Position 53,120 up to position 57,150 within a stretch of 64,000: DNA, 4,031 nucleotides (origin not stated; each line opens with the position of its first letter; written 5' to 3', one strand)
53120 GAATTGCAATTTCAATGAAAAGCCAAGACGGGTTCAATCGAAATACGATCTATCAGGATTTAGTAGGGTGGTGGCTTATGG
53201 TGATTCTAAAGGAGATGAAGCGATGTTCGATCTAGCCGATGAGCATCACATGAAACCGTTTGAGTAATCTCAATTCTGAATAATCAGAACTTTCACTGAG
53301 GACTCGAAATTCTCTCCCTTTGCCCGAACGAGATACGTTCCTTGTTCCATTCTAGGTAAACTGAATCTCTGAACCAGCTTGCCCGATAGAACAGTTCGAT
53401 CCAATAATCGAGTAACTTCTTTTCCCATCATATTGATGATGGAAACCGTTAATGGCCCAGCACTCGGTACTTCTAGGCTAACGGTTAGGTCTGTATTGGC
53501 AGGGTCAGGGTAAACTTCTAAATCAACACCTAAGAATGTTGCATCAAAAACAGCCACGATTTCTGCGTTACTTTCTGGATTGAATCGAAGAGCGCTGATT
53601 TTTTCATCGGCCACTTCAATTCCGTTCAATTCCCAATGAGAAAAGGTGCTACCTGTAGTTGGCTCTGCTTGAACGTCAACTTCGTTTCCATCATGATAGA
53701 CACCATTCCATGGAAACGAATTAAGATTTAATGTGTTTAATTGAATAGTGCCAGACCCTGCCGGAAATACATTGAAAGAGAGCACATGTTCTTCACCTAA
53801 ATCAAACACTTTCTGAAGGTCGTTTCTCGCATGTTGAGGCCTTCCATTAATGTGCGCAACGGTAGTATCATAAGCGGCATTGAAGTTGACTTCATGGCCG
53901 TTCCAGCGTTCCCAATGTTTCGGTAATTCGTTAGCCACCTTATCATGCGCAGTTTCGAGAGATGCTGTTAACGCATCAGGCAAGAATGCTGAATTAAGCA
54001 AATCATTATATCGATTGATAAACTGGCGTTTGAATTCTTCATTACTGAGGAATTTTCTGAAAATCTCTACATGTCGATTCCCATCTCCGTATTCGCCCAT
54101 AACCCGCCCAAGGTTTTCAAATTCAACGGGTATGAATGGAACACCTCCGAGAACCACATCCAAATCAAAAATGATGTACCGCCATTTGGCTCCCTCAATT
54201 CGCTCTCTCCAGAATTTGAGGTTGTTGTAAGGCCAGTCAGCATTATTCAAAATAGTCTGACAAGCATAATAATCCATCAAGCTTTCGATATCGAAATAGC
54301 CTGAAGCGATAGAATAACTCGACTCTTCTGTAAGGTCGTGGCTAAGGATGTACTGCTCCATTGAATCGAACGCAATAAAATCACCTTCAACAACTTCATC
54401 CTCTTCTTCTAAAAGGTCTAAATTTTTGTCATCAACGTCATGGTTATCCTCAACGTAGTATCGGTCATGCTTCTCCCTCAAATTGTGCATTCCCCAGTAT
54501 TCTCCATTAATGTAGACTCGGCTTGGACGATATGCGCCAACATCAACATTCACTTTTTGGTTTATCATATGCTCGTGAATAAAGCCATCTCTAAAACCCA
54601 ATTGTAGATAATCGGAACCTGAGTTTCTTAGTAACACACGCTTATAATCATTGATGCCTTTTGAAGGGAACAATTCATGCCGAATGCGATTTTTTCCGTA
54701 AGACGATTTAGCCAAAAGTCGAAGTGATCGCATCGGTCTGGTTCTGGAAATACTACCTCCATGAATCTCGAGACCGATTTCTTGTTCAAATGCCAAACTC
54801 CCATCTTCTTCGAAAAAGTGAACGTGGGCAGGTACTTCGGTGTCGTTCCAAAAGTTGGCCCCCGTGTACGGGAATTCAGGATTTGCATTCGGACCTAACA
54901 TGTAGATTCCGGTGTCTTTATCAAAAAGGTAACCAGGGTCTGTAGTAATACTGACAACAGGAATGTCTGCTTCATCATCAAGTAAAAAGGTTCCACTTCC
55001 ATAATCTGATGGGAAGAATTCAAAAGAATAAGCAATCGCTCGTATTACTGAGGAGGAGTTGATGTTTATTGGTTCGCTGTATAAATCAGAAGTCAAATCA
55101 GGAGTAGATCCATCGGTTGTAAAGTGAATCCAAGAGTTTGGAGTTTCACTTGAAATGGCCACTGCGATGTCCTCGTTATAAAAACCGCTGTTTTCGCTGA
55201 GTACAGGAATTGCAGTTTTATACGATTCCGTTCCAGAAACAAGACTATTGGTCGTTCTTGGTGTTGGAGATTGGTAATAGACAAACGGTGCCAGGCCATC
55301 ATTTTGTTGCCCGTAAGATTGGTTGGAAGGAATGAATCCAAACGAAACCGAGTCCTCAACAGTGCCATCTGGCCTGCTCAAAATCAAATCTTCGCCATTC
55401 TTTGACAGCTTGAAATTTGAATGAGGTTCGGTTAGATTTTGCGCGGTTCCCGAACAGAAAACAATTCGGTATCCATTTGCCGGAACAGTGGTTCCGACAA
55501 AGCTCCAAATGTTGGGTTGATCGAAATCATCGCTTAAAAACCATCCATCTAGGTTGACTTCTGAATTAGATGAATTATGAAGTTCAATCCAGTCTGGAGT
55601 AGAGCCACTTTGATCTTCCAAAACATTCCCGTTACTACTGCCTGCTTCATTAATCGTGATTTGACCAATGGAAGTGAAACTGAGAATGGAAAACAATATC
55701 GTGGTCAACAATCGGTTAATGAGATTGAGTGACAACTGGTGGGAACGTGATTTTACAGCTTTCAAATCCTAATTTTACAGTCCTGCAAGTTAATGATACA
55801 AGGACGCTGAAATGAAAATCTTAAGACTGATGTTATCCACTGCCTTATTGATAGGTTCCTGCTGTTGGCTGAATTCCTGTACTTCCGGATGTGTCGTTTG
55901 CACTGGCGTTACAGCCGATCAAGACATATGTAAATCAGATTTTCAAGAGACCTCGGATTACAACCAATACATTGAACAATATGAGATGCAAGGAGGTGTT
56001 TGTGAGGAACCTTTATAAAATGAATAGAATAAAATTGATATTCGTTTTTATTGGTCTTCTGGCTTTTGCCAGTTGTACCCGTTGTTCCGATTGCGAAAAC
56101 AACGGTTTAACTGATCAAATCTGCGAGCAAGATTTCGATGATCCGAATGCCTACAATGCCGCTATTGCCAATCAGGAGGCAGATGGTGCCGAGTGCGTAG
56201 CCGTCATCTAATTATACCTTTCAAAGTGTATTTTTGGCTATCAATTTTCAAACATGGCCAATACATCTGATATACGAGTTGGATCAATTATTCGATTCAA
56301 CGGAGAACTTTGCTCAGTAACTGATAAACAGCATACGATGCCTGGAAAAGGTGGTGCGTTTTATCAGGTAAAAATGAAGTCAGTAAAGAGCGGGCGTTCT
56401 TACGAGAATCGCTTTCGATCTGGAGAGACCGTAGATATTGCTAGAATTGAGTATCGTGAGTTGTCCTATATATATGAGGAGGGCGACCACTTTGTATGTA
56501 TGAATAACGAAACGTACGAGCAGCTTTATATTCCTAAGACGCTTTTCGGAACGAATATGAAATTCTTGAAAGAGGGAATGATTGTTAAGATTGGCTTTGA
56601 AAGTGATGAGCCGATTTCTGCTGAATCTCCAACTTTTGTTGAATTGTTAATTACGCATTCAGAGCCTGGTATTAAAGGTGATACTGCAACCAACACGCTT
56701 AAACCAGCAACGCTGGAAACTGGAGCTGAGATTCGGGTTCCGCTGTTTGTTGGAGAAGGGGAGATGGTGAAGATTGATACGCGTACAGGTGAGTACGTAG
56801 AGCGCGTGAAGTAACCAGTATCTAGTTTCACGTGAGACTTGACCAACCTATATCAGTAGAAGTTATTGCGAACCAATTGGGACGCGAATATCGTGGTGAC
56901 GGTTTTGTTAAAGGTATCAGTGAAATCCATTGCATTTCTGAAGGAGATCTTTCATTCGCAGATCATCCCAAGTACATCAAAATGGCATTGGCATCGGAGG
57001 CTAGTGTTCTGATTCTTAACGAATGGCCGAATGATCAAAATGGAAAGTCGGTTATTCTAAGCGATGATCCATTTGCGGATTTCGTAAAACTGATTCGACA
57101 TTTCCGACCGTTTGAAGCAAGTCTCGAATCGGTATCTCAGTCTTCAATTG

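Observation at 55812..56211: Tandem pair of paralogous small Cys-rich lipo/secreted peptides (about 45-aa mature) separated by 1 nt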

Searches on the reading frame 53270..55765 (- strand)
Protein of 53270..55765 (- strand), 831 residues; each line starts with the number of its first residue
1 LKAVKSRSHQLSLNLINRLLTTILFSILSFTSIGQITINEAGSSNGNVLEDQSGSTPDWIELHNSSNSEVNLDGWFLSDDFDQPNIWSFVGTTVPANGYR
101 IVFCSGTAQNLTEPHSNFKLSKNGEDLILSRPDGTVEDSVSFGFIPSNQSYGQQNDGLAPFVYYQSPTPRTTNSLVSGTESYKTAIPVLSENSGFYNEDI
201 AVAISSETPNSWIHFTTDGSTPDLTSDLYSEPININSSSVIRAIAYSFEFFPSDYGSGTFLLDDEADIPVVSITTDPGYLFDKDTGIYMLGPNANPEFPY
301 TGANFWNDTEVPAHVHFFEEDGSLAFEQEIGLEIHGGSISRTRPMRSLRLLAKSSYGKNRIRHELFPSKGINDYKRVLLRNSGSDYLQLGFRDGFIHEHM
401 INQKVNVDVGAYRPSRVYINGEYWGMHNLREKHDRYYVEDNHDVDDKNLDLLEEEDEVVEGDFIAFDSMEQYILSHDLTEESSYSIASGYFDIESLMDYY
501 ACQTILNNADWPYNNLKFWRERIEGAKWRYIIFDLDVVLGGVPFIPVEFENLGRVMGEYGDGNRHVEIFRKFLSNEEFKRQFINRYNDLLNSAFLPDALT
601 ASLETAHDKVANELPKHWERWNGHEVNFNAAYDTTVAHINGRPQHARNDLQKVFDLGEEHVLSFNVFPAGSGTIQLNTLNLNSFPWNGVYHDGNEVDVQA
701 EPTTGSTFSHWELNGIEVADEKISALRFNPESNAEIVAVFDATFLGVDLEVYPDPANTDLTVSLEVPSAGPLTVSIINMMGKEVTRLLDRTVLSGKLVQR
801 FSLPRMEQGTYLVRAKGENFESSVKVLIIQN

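Call 63: search_protein_families(library=pfam, proteins=[window:53270-55765:-], max_evalue=0.001)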
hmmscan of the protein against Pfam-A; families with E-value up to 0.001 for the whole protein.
window:53270-55765:- (831 aa): 6 families
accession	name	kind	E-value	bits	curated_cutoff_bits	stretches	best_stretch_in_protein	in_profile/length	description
PF08757.17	CotH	-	7.3e-34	118.2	23.8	1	332-644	1-320/322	CotH kinase protein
PF13290.12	CHB_HEX_C_1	-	6.2e-15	55.3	22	1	192-246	2-56/67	Chitobiase/beta-hexosaminidase C-terminal domain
PF13287.12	Fn3_assoc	-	1e-12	48.4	23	1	202-247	1-46/59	Fn3 associated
PF00932.25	LTD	-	1.1e-12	48.7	34.3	1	48-142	22-107/109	Lamin Tail Domain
PF18962.6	Por_Secre_tail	-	3.3e-08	34.1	27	1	751-828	1-75/75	Secretion system C-terminal sorting domain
PF18998.6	Flg_new_2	-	9.6e-05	22.7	23.6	1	687-742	16-71/73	Divergent InlB B-repeat domain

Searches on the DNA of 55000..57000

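Call 27: search_rna_families(source=window, start=55000, end=57000, threshold=evalue, max_evalue=1)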
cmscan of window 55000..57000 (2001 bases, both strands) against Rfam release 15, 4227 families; matches with E-value up to 1: 0.
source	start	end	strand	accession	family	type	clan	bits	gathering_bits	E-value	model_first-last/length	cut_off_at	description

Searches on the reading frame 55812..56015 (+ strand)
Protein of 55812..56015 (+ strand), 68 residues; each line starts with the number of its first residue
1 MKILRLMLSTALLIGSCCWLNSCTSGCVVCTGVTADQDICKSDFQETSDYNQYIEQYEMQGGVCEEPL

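Call 3: search_protein_families(library=pfam, proteins=[window:55812-56015:+], max_evalue=10)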
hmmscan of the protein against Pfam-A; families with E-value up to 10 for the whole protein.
seq(68 aa): 0 families

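Call 4: search_protein_families(library=ncbifam, proteins=[window:55812-56015:+], max_evalue=10)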
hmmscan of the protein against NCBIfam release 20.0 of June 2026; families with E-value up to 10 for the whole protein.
seq(68 aa): 0 families

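Call 8: find_homologous_proteins(query=window:55812-56015:+, max_evalue=10)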
Query seq(68 aa) (68 aa): 2 proteins with E <= 10 among 2 candidates.
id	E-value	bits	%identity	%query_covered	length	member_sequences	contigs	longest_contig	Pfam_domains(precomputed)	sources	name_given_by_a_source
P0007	1.0e-39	151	100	100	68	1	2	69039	-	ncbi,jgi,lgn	ncbi:MAG: hypothetical protein ACI85F_000073 [Bacteroidia bacterium]|jgi:hypothetical protein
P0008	3.5e-22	95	81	76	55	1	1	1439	-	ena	-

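Call 19: find_encoding_contigs(protein=P0008, flank=3000, max_places=2)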
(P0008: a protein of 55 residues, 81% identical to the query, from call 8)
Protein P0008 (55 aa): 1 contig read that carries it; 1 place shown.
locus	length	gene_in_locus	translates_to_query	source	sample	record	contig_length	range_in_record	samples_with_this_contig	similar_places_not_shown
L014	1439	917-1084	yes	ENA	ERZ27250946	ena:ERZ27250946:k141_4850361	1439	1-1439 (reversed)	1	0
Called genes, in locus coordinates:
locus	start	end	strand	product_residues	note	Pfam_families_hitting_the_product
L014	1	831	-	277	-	?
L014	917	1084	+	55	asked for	-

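Call 78: search_protein_families(library=padloc, proteins=[window:55812-56015:+], max_evalue=1)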
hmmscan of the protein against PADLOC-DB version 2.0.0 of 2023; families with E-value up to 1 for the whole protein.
window:55812-56015:+ (68 aa): 0 families

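Call 79: search_protein_families(library=phrogs, proteins=[window:55812-56015:+], max_evalue=1)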
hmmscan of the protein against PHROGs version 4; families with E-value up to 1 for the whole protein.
window:55812-56015:+ (68 aa): 4 families
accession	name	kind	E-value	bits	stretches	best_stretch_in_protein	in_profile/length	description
phrog_32913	-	unknown function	0.061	14.7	1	10-68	5-64/111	-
phrog_26452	-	unknown function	0.079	14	1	2-60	3-61/213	-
phrog_22199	-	unknown function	0.083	14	1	24-57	16-47/58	-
phrog_29843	-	unknown function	0.32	11.9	1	10-30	19-39/61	-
